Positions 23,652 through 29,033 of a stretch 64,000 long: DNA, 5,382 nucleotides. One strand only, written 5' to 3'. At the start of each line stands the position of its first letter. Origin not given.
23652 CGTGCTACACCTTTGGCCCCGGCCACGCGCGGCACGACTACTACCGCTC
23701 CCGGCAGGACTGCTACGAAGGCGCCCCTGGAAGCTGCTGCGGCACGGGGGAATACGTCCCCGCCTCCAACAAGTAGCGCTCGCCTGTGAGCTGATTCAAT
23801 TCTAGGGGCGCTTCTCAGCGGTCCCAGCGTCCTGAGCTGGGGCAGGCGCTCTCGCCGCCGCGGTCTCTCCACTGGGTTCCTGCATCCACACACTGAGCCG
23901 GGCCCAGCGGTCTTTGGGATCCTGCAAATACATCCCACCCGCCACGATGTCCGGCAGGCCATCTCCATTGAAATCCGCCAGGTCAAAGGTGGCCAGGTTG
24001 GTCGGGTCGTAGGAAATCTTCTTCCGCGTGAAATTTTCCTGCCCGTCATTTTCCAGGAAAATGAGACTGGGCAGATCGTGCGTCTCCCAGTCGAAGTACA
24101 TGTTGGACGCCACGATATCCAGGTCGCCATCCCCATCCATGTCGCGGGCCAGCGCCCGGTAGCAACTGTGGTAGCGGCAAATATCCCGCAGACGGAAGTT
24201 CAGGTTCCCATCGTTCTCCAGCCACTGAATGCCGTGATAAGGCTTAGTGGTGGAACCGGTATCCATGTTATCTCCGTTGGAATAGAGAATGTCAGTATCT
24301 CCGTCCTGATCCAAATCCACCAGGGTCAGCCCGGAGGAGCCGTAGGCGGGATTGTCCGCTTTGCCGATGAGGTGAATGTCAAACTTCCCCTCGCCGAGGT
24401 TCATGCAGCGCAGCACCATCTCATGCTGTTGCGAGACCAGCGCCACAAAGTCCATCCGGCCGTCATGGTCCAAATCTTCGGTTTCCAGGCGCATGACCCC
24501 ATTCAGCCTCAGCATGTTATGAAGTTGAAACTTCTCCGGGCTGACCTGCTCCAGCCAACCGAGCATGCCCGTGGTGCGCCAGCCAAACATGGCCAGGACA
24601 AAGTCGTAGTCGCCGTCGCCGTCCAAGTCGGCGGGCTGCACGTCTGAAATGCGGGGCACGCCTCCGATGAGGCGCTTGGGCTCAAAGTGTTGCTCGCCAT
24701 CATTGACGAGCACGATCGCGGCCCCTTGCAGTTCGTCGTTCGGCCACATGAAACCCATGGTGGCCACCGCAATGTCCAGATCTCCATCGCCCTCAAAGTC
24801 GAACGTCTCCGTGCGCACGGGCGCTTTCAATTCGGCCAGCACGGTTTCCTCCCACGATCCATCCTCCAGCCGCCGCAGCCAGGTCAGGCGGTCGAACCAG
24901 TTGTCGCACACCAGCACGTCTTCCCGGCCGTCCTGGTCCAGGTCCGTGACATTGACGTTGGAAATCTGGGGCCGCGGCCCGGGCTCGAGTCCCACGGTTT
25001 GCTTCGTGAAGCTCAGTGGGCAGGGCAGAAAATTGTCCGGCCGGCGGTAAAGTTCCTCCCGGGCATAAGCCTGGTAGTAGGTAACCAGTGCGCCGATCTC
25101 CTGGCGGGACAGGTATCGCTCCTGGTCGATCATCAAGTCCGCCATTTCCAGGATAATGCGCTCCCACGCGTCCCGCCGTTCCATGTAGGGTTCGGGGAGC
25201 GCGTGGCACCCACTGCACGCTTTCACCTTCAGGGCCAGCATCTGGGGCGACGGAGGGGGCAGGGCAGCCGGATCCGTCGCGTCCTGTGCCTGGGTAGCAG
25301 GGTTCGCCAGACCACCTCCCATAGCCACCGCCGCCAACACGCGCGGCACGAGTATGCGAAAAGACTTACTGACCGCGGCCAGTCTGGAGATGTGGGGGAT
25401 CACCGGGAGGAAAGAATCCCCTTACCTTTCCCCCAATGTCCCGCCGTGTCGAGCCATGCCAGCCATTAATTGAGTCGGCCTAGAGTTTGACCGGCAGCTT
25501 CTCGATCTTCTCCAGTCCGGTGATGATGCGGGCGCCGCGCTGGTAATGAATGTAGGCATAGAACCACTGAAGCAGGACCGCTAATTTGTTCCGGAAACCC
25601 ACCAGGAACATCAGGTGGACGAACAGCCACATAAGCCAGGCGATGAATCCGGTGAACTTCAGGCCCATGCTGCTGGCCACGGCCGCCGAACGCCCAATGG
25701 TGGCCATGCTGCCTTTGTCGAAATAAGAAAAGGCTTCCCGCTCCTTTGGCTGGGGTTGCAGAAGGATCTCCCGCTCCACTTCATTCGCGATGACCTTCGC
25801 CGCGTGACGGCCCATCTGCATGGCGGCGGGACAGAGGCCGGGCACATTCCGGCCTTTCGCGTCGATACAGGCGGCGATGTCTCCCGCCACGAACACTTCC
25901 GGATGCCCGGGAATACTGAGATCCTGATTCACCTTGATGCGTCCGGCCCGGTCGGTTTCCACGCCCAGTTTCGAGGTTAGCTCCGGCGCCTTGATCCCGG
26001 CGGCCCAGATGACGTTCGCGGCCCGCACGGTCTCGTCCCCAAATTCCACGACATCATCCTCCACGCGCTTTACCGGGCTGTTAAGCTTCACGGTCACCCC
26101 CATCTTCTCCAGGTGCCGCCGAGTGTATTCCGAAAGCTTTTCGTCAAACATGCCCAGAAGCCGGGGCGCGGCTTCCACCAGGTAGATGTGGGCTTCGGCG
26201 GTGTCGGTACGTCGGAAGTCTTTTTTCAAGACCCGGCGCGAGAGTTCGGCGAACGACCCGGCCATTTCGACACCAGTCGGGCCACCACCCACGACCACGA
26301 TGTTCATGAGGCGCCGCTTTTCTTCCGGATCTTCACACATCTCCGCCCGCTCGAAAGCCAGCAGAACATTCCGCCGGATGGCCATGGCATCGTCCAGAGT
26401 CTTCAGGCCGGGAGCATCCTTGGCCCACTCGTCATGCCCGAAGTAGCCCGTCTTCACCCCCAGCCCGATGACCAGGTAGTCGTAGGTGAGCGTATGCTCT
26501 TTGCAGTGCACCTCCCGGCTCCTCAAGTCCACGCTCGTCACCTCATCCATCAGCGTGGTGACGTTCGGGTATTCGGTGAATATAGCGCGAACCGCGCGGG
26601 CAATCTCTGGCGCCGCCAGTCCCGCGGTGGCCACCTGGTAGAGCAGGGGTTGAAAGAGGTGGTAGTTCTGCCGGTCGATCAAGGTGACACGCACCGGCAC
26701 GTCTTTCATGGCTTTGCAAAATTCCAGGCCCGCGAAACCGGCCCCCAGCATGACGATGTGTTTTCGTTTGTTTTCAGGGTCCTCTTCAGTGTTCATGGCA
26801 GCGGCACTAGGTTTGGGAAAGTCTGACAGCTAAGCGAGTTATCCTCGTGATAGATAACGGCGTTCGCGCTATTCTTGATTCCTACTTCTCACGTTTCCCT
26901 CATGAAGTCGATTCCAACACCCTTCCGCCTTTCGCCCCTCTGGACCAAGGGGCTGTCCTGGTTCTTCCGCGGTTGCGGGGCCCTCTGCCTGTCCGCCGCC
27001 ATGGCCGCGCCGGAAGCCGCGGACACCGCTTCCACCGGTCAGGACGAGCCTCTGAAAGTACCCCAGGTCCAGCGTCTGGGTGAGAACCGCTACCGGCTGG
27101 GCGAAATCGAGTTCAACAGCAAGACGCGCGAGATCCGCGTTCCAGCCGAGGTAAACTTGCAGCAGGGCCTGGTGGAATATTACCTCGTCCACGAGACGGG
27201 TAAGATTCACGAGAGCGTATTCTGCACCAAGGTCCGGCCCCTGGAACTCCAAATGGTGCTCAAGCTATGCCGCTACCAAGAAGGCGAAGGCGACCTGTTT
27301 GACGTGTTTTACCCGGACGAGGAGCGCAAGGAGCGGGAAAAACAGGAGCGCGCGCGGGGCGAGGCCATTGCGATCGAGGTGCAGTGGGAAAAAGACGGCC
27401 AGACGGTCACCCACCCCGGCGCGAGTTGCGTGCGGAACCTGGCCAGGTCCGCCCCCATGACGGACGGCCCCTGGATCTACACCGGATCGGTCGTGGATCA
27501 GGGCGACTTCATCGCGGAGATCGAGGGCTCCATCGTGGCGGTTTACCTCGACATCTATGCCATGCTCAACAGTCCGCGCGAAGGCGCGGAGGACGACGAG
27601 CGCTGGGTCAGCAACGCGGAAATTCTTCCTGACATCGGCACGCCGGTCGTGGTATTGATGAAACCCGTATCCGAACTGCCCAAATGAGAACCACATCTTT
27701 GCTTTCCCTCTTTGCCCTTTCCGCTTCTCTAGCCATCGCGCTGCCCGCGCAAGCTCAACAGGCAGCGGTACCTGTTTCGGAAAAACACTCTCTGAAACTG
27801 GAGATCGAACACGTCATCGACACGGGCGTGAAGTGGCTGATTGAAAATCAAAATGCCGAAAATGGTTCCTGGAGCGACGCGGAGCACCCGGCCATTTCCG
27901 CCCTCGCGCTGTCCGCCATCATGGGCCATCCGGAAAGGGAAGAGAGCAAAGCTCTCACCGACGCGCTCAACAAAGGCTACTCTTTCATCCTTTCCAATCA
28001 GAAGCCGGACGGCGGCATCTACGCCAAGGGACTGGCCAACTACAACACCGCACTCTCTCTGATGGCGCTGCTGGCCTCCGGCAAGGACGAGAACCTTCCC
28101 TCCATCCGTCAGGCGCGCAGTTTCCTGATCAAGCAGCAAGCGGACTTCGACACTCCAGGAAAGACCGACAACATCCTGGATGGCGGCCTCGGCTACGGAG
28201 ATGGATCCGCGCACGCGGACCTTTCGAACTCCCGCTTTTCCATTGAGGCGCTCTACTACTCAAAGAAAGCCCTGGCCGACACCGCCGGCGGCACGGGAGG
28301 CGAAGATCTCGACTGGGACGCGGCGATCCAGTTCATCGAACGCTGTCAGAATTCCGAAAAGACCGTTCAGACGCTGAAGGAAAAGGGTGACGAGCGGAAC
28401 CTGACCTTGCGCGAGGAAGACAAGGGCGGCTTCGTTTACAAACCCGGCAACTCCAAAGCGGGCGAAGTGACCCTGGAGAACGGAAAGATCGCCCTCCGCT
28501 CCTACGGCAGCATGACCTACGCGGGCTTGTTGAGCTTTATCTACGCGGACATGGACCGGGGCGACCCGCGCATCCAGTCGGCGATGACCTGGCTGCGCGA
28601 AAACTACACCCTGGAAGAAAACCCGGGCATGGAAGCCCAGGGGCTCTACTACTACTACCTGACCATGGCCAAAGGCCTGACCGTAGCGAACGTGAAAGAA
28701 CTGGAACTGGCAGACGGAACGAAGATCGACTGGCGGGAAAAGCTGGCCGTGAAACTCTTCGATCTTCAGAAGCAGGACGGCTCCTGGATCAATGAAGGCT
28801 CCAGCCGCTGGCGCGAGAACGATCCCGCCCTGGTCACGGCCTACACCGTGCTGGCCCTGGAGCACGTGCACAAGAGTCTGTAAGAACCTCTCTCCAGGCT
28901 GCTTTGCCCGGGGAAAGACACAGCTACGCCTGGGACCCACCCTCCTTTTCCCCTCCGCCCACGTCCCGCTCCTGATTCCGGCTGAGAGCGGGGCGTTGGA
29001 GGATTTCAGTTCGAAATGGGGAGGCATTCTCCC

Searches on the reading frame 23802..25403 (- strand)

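Call 50: search_protein_families(library=pfam, proteins=[window:23802-25403:-])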
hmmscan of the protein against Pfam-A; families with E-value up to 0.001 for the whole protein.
window:23802-25403:- (533 aa): 3 families
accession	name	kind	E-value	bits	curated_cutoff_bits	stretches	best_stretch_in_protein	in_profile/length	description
PF13517.12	FG-GAP_3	-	1.9e-32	112.1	26.9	4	421-487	1-60/61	FG-GAP-like repeat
PF01839.29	FG-GAP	-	1.9e-17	63.2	22.1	0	473-489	5-21/37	FG-GAP repeat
PF12256.14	TcdB_toxin_midN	-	0.0001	22.1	24.8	0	457-489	11-46/181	Insecticide toxin TcdB middle/N-terminal region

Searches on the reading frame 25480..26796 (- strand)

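Call 50: search_protein_families(library=pfam, proteins=[window:25480-26796:-])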
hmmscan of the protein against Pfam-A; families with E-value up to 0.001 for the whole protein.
window:25480-26796:- (438 aa): 6 families
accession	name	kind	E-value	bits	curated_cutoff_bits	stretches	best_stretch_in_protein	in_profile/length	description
PF07992.20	Pyr_redox_2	-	3.4e-51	174.8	26.1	1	13-329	2-291/291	Pyridine nucleotide-disulphide oxidoreductase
PF00070.33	Pyr_redox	-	5.1e-20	72.2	22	1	165-248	1-69/82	Pyridine nucleotide-disulphide oxidoreductase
PF22366.1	NDH2_C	-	3.1e-08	34.1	27.7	1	361-414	2-56/62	NDH2 C-terminal domain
PF13738.12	Pyr_redox_3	-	5.6e-07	29.5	30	0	219-273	81-140/305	Pyridine nucleotide-disulphide oxidoreductase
PF03486.20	HI0933_like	-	0.00017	21.6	50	0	165-190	2-27/244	HI0933-like protein Rossmann domain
PF01266.30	DAO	-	0.00038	20.5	27.9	0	220-278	150-214/353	FAD dependent oxidoreductase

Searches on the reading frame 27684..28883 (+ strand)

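Call 50: search_protein_families(library=pfam, proteins=[window:27684-28883:+])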
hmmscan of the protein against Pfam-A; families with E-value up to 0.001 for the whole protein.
window:27684-28883:+ (399 aa): 1 family
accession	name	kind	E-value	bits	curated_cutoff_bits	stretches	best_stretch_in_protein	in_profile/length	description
PF13243.12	SQHop_cyclase_C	-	5.5e-08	32.6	26.1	1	91-154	157-222/319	Squalene-hopene cyclase C-terminal domain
